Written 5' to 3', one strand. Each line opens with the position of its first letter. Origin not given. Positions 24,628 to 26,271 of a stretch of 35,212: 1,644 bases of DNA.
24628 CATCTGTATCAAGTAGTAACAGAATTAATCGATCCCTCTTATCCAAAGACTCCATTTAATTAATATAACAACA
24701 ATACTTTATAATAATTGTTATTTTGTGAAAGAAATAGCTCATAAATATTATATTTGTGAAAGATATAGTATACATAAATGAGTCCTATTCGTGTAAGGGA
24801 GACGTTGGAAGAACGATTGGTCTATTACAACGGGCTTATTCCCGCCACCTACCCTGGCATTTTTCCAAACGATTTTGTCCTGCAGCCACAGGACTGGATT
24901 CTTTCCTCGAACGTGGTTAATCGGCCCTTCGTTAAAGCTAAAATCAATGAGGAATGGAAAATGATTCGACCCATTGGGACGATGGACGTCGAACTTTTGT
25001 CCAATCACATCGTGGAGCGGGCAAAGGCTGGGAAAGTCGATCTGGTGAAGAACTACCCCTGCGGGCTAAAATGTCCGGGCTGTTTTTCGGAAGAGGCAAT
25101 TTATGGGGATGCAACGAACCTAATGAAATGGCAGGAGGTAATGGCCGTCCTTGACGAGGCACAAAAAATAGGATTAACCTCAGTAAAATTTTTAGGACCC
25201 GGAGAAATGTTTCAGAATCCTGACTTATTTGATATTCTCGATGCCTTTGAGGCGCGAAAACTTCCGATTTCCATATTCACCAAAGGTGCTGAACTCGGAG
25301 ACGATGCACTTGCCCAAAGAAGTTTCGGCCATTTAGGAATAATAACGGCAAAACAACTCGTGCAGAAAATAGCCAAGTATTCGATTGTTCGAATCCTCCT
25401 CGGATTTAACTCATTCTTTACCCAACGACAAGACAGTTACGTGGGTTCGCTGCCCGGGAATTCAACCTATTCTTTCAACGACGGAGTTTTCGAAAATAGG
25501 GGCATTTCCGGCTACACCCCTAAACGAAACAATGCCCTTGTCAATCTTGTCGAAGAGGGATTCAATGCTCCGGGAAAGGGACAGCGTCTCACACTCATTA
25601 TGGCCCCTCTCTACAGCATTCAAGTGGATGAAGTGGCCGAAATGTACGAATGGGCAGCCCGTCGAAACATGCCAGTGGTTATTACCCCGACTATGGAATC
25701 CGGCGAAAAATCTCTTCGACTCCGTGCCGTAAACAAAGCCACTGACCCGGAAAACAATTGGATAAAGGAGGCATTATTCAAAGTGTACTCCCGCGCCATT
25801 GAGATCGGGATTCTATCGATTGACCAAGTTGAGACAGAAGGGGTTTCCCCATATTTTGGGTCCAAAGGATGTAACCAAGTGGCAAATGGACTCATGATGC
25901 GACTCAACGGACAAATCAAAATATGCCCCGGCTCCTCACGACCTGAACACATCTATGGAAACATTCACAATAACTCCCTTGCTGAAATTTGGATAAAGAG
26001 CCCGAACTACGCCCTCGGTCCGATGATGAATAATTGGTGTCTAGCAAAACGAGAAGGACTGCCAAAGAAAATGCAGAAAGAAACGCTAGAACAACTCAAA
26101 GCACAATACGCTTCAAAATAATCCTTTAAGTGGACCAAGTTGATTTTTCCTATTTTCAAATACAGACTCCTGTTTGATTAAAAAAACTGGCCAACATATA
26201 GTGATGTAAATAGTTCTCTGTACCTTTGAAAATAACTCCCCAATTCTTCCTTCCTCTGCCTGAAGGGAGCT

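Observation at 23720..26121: AT-rich inserted pair: tandem Lrp-like regulator divergent from an atypical radical SAM enzyme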

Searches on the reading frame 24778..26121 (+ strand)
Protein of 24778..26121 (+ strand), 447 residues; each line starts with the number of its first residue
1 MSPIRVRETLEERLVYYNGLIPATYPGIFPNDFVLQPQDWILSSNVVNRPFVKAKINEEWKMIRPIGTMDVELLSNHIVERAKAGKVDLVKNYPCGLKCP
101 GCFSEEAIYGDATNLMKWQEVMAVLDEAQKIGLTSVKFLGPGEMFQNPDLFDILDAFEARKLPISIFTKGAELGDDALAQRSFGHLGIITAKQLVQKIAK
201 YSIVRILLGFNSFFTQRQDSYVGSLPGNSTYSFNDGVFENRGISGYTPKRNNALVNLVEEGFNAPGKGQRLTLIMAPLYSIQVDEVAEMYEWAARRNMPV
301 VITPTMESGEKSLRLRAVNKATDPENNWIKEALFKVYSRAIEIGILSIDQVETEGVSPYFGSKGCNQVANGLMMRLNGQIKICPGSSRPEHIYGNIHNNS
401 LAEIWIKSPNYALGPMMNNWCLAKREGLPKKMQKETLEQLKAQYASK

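Call 4: search_protein_families(library=pfam, proteins=[window:24778-26121:+], max_evalue=0.01)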
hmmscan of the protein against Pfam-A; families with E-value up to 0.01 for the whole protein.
window:24778-26121:+ (447 aa): 3 families
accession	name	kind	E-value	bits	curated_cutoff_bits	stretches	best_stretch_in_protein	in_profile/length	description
PF04055.27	Radical_SAM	-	5.2e-06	27.2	29.5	1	95-213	7-112/166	Radical SAM superfamily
PF13186.11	SPASM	-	0.002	18.8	21.5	1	365-411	1-48/67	Iron-sulfur cluster-binding domain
PF13353.11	Fer4_12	-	0.0027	18.4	22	1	95-162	15-82/137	4Fe-4S single cluster domain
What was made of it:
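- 24778..26121 (+): Radical SAM enzyme, 447 aa, from an uncharacterised family. It comprises a family-specific N-terminal domain (aa 1 to about 90), the rSAM core, and a C-terminal partial-SPASM/twitch-like domain. Pfam Radical_SAM 27.2 bits (cut-off 29.5) and SPASM 18.8 bits (cut-off 21.5) (call 4).
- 25870..26040 (+): C-terminal segment holding the three further invariant cysteines (C365, C383, C421). Inferred site of one auxiliary Fe-S cluster with three Cys ligands. Weak SPASM match at aa 365-411 (call 4).
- On Radical SAM superfamily: The window protein scores 27.2 bits against a 29.5 cut-off (call 4).
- On SPASM subfamily: PF13186 scores 18.8 bits against a 21.5 cut-off (call 4).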

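Call 5: search_protein_families(library=ncbifam, proteins=[window:24778-26121:+], max_evalue=0.01)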
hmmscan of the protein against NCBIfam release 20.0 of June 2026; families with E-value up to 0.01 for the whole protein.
window:24778-26121:+ (447 aa): 18 families
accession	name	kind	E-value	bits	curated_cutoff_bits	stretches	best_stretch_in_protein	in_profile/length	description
TIGR04317.1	W_rSAM_matur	equivalog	8.5e-10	38.3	380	1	95-176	14-93/349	tungsten cofactor oxidoreductase radical SAM maturase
NF001199.0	PRK00164.2-1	equivalog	1.5e-06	27.5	231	1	94-177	21-103/308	GTP 3',8-cyclase MoaA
TIGR04251.1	SCM_rSAM_ScmF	equivalog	2e-06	27.5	400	1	95-171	14-91/353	SynChlorMet cassette radical SAM/SPASM protein ScmF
NF050035.1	rSAM_WgK_link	exception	3.9e-06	26.1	650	1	87-181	11-104/367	radical SAM/SPASM peptide maturase WgkB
TIGR04321.1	spiroSPASM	subfamily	3.4e-05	22.7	250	1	363-413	438-488/510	spiro-SPASM protein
TIGR02109.1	PQQ_syn_pqqE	equivalog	7e-05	21.9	381.35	1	93-179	15-99/358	pyrroloquinoline quinone biosynthesis protein PqqE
TIGR04051.1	rSAM_NirJ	equivalog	0.00014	21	515.45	1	95-179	12-94/354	heme d1 biosynthesis radical SAM protein NirJ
TIGR03962.1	mycofact_rSAM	equivalog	0.00016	21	265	1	92-177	19-101/339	mycofactocin radical SAM maturase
TIGR02668.1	moaA_archaeal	equivalog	0.00017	20.7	325.25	1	92-177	17-101/303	GTP 3',8-cyclase MoaA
NF045574.1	sacti_mat_StsB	exception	0.00028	19.9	625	1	94-181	105-189/466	StsB family radical SAM/SPASM domain sactipeptide maturase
TIGR02826.1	RNR_activ_nrdG3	equivalog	0.00045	20.1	151.7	1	94-170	24-98/148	anaerobic ribonucleoside-triphosphate reductase activating protein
TIGR04053.2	TIGR04053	equivalog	0.00045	19.6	395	1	95-169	18-92/366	TIGR04053 family radical SAM/SPASM domain-containing protein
TIGR03913.1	rad_SAM_trio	equivalog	0.00051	18.5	591.75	0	94-180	28-111/477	GDL motif peptide-associated radical SAM/SPASM maturase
TIGR02666.1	moaA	equivalog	0.00055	19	284.05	1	95-179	20-109/336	GTP 3',8-cyclase MoaA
TIGR04103.1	rSAM_nif11_3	equivalog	0.00056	18.6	725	0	363-408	245-290/412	nif11-class peptide radical SAM maturase 3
TIGR04054.1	rSAM_NirJ1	equivalog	0.0075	14.9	650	0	93-177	44-126/387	putative heme d1 biosynthesis radical SAM protein NirJ1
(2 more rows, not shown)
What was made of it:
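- On NirJ / AhbC / AhbD radical SAM enzymes: TIGR04051 scores 21 bits against 515 and TIGR04054 scores 14.9 against 650 (call 5).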

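Call 7: search_solved_structures(query=window:24778-26121:+, max_evalue=0.1, show_alignments=2)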
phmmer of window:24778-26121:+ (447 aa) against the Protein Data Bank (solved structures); distinct sequences matched with E-value up to 0.1: 0.

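Call 8: find_homologous_proteins(query=window:24778-26121:+)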
Query window:24778-26121:+ (447 aa): 300 proteins with E <= 0.001 among 4207 candidates; the best 120 are listed.
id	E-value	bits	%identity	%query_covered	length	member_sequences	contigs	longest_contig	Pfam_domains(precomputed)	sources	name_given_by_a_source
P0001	0.0e+0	1024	100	100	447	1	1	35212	PF04055.28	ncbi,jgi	jgi:MoaA/NifB/PqqE/SkfB family radical SAM enzyme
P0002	6.9e-178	610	60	97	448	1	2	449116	PF04055.28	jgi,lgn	jgi:hypothetical protein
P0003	2.6e-172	592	60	97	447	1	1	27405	-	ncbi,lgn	-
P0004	7.9e-172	590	60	98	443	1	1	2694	PF04055.28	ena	-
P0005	2.0e-170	585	59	98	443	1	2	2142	-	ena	-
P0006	7.2e-170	584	59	98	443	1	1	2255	PF04055.28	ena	-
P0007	7.1e-168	577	58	96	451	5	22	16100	PF04055.28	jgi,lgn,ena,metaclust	metaclust:\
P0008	1.6e-167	576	57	97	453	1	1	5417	-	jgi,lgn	jgi:hypothetical protein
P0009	2.5e-167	575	58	98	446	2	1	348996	PF13186.12,PF04055.28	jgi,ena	-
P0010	6.7e-167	574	59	98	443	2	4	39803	-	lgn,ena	-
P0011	7.6e-167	574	58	98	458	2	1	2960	PF04055.28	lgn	-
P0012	2.1e-166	572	57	98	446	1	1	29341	-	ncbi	-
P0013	1.4e-165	570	58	98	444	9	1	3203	PF04055.28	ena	-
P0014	8.5e-165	567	59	99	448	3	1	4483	PF04055.28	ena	-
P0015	8.6e-165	567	57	98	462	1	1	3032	PF04055.28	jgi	jgi:hypothetical protein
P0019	1.8e-162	559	56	97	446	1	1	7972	PF13186.12,PF04055.28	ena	-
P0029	1.2e-156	540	56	97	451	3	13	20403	PF13186.12,PF04055.28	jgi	jgi:MoaA/NifB/PqqE/SkfB family radical SAM enzyme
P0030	1.9e-156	539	55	97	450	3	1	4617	PF13186.12,PF04055.28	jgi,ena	-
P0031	3.0e-156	539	56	98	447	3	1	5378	PF13186.12,PF04055.28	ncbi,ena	-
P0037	2.4e-154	533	55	98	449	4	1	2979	PF13186.12,PF04055.28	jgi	-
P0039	5.5e-154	531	56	96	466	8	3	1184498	PF13186.12,PF04055.28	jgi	jgi:MoaA/NifB/PqqE/SkfB family radical SAM enzyme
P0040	7.6e-154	531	53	97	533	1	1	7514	PF13186.12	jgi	jgi:hypothetical protein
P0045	4.5e-151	522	53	96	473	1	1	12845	PF13186.12,PF04055.28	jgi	jgi:MoaA/NifB/PqqE/SkfB family radical SAM enzyme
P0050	9.8e-149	514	54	96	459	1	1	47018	PF13186.12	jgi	jgi:MoaA/NifB/PqqE/SkfB family radical SAM enzyme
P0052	3.0e-148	512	52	98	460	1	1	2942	PF13186.12,PF04055.28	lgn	-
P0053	1.5e-147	510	54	98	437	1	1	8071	PF13186.12,PF04055.28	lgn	-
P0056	1.8e-146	507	54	95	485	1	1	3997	PF13186.12,PF04055.28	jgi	jgi:MoaA/NifB/PqqE/SkfB family radical SAM enzyme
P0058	1.4e-145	504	53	96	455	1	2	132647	PF13186.12,PF04055.28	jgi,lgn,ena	jgi:MoaA/NifB/PqqE/SkfB family radical SAM enzyme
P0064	1.3e-142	494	52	97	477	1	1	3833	PF13186.12,PF04055.28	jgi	jgi:MoaA/NifB/PqqE/SkfB family radical SAM enzyme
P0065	3.1e-141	489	53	97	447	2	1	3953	PF13186.12,PF04055.28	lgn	-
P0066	3.5e-141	489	52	96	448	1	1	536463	PF13186.12,PF04055.28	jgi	jgi:MoaA/NifB/PqqE/SkfB family radical SAM enzyme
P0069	4.9e-140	485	51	95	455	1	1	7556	PF13186.12,PF04055.28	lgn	-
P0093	2.0e-59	220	36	86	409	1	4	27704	PF13186.12,PF04055.28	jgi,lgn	-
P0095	6.3e-59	218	34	94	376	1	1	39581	PF13186.12,PF04055.28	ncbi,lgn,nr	ncbi:MAG: radical SAM protein [Candidatus ainarchaeum sp.]|nr:radical SAM protein [Candidatus ainarc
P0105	1.8e-57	213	34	95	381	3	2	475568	PF13186.12,PF04055.28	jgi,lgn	jgi:MoaA/NifB/PqqE/SkfB family radical SAM enzyme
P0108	5.5e-57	212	33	85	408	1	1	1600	PF13186.12,PF04055.28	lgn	-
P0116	6.6e-56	208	36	95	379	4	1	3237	PF13186.12,PF04055.28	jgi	-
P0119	1.3e-54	204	37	78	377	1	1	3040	PF13186.12,PF04055.28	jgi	jgi:MoaA/NifB/PqqE/SkfB family radical SAM enzyme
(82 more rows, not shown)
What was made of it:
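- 24778..26121 (+): There are about 80 orthologues at 50-60% identity (call 8).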

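Call 9: find_encoding_contigs(protein=P0002, flank=6000, max_places=2)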
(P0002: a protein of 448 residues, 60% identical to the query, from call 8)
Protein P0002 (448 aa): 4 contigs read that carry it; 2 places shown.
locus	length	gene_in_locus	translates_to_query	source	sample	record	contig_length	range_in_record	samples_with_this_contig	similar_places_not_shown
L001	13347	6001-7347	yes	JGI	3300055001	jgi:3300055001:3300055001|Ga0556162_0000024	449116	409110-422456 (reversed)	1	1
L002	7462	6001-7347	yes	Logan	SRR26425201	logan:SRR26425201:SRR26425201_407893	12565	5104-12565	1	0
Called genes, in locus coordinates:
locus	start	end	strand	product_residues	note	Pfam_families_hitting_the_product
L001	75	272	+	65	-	-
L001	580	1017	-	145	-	-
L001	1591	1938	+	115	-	-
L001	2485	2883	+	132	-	PF00156:Pribosyltran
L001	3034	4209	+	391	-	PF13173:AAA_14, PF00004:AAA (faint), PF13635:DUF4143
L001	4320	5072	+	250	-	-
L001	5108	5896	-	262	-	PF01978:TrmB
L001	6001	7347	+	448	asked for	PF04055:Radical_SAM (faint)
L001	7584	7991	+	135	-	-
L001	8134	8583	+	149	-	PF08327:AHSA1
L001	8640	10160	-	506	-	-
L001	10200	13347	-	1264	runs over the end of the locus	-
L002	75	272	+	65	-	-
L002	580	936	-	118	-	-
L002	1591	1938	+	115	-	-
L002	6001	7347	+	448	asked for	PF04055:Radical_SAM (faint)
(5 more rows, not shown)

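Call 10: find_encoding_contigs(protein=P0009, flank=6000, max_places=2)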
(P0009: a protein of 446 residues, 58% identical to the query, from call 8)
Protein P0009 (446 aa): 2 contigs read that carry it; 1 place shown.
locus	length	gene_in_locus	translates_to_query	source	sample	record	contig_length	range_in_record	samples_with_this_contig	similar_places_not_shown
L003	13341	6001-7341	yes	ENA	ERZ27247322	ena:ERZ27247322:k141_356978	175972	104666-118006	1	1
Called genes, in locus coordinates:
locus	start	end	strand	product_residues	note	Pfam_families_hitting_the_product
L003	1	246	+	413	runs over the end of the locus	-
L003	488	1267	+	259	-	PF01925:TauE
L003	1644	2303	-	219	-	PF00730:HhH-GPD, PF00633:HHH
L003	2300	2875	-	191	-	PF06130:PTAC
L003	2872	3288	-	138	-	PF13420:Acetyltransf_4 (weak), PF17013:Acetyltransf_15 (weak), PF00583:Acetyltransf_1, PF13673:Acetyltransf_10, PF13508:Acetyltransf_7, PF08445:FR47 (weak)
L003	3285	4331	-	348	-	PF00871:Acetate_kinase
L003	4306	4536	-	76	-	PF09834:DUF2061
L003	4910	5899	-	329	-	PF13404:HTH_AsnC-type (weak), PF13412:HTH_24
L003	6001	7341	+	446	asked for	PF04055:Radical_SAM (faint), PF13186:SPASM (faint)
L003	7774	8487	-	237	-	-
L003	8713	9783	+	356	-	-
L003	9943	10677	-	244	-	-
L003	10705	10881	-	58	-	-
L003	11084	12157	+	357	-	PF08357:SEFIR, PF13676:TIR_2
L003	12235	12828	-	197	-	PF02457:DAC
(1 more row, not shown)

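Call 11: find_encoding_contigs(protein=P0039, flank=6000, max_places=2)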
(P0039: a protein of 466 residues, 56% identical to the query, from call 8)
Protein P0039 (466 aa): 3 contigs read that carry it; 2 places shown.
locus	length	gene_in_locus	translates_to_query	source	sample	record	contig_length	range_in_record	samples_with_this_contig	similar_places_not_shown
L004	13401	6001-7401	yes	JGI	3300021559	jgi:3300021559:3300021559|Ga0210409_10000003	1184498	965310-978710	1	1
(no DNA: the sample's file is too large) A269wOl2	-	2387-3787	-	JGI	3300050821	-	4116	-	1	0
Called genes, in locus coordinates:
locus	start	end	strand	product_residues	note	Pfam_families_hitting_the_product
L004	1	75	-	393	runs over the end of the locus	PF25917:BSH_RND, PF25876:HH_MFP_RND, PF25954:Beta-barrel_RND_2 (weak), PF25963:Beta-barrel_AAEA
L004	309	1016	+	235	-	PF00440:TetR_N, PF14246:TetR_C_7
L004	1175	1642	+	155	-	PF07080:DUF1348, PF12680:SnoaL_2 (weak)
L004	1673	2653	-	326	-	PF04909:Amidohydro_2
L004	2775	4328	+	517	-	PF13727:CoA_binding_3, PF02397:Bac_transf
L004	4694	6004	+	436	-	PF13458:Peripla_BP_6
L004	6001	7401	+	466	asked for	PF04055:Radical_SAM (weak), PF13186:SPASM (weak)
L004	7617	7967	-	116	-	-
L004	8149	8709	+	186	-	PF04011:LemA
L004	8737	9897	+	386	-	PF05569:Peptidase_M56 (weak), PF01435:Peptidase_M48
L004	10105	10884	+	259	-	-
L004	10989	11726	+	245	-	-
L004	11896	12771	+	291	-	-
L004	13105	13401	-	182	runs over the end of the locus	PF00156:Pribosyltran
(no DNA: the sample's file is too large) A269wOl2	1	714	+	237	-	PF02397:Bac_transf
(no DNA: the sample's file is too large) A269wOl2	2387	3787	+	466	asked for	PF04055:Radical_SAM (weak), PF13186:SPASM (weak)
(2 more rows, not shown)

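Call 13: list_cluster_members(proteins=[window:24778-26121:+, window:23720-24682:-])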
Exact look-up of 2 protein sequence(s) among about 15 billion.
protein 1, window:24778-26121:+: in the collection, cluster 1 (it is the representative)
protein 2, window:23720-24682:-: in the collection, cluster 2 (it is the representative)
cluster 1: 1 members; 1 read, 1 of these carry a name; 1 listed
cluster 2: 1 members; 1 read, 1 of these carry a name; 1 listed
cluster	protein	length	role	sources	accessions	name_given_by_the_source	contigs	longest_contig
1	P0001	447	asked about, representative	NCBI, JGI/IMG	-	MoaA/NifB/PqqE/SkfB family radical SAM enzyme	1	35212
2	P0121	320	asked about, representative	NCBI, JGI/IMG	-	DNA-binding Lrp family transcriptional regulator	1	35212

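Call 16: find_related_loci(query=A1, collection=genome_contigs, flank=6000)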
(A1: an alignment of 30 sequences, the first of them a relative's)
Query A1 (447 aa) in genome_contigs; peptide patterns used: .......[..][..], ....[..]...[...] (x = any residue, [..] = any of these).
66 stretches matched a pattern; 53 encode a relative of the query (tblastn E <= 1e-3); 52 distinct loci.
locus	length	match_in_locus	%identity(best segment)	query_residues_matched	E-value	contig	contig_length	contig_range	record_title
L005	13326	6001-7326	60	7-441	3e-180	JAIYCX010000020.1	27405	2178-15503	MAG: Proteobacteria bacterium isolate H1_MAG_00014 pond_H1_MAG_00014_000000000053, whole genome shotgun sequence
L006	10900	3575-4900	58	5-445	6e-176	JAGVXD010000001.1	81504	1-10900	Candidatus Pacearchaeota archaeon isolate RIFCSPHIGHO2_12_FULL_36_23 rifcsphigho2_12_scaffold_205, whole genome shotgun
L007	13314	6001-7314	59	9-445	1e-174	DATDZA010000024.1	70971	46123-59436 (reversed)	MAG TPA_asm: Candidatus Nanoarchaeia archaeon isolate SMAG_U8179 k141_1013031, whole genome shotgun sequence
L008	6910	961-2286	57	4-444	6e-173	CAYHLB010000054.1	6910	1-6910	MAG TPA_asm: Candidatus Woesearchaeota archaeon isolate ERP119705_co13_510 genome assembly, contig: NODE_13726_length_69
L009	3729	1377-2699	56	5-443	8e-175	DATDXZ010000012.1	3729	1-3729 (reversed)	MAG TPA_asm: Candidatus Nanoarchaeia archaeon isolate SMAG_U8152 k141_2090781, whole genome shotgun sequence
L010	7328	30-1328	56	13-444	2e-166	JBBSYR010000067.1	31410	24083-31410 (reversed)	MAG: Nanoarchaeota archaeon isolate H43-bin213_1 H43_bin213_1_000000000067, whole genome shotgun sequence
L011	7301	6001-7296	55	8-441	2e-164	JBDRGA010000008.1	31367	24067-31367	MAG: Candidatus Woesearchaeota archaeon isolate MEGAHIT-group-1.404 k141_5378207, whole genome shotgun sequence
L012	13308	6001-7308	55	6-440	1e-163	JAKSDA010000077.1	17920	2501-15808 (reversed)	MAG: Proteobacteria bacterium isolate MAG.37 k141_3406131, whole genome shotgun sequence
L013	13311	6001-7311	55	7-446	2e-162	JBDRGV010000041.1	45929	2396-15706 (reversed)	MAG: archaeon isolate MEGAHIT-group-1.460 k141_13586802, whole genome shotgun sequence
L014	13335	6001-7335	55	1-447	4e-161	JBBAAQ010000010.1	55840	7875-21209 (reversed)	MAG: Candidatus Woesearchaeota archaeon isolate SO_2017_GW3_46 scaffold_488_c1_OW296A_2017, whole genome shotgun sequenc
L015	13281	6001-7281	54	14-447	2e-157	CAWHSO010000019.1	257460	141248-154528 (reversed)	MAG: uncultured Alphaproteobacteria bacterium isolate MFD03399.bin.2.59 genome assembly, contig: contig_3735, whole geno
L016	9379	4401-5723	53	8-447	2e-156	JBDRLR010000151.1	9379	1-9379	MAG: Nanoarchaeota archaeon isolate MEGAHIT-group-1.787 k141_8528398, whole genome shotgun sequence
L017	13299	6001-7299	52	8-446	7e-149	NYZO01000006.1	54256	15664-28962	MAG: archaeon isolate ARS54 37731, whole genome shotgun sequence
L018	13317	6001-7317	51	8-444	9e-146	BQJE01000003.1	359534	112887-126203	MAG: Micavibrio sp. DHS20C02 DNA, sequence03, whole genome shotgun sequence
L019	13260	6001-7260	54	20-432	2e-157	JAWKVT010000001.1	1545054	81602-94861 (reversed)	MAG: Alphaproteobacteria bacterium isolate AC1.162 AC1.162.fa-1, whole genome shotgun sequence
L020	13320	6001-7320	55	8-447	5e-162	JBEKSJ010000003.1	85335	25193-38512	MAG: Candidatus Micrarchaeaceae archaeon isolate SPRUCE 531 SPRUCE_531_3, whole genome shotgun sequence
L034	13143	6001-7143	35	68-442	3e-62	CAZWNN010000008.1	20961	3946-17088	MAG TPA_asm: Candidatus Woesearchaeota archaeon isolate SRP178699_co2_474 genome assembly, contig: NODE_1711_length_2096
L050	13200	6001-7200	32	69-440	5e-54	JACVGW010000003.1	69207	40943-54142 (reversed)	MAG: Theionarchaea archaeon isolate SZ_28-30 SZ_28-30_NODE_5_length_69207_cov_449.665408, whole genome shotgun sequence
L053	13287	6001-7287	29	1-445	5e-52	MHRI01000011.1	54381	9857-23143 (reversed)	MAG: Candidatus Taylorbacteria bacterium RIFCSPHIGHO2_01_FULL_51_15 rifcsphigho2_01_scaffold_1978, whole genome shotgun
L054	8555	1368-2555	33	68-444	9e-60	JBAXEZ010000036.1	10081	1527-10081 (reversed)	MAG: archaeon isolate ELA258 MAG258_36, whole genome shotgun sequence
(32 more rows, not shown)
